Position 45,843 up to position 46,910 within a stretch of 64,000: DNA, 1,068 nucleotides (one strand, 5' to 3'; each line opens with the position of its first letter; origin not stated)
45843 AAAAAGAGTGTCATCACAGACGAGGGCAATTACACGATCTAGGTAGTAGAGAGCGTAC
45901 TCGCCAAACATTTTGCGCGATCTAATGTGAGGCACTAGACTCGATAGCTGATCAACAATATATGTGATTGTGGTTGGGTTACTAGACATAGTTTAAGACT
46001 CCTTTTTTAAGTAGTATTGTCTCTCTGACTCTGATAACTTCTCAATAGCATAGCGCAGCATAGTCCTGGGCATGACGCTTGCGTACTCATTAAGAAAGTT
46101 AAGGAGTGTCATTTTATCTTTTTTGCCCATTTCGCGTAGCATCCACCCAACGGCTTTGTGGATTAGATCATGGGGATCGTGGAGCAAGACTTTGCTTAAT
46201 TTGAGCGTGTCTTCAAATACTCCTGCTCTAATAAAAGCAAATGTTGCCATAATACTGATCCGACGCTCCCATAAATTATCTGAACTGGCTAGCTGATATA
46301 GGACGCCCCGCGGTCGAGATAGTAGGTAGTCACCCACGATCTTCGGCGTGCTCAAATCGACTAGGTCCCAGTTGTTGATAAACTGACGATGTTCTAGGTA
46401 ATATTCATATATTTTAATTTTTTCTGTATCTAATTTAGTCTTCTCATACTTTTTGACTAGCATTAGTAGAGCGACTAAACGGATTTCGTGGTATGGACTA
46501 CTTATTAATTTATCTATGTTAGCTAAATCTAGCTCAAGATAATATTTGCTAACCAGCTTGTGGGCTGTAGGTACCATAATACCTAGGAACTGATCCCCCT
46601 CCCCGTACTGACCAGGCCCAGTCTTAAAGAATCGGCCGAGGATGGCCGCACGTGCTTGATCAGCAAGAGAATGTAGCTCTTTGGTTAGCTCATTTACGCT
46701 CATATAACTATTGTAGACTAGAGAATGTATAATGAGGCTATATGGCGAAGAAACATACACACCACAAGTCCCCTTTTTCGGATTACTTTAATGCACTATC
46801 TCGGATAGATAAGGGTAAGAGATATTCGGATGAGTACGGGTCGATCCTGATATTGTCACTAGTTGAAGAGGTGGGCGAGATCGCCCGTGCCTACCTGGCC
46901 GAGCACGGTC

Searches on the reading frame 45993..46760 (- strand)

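Call 19: search_protein_families(library=pfam, proteins=[window:45993-46760:-], max_evalue=0.001)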
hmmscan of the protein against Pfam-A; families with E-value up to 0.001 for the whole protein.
window:45993-46760:- (255 aa): 1 family
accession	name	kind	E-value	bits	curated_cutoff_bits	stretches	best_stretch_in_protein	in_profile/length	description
PF08713.17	DNA_alkylation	-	7.1e-61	206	21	1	26-242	2-213/213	DNA alkylation repair enzyme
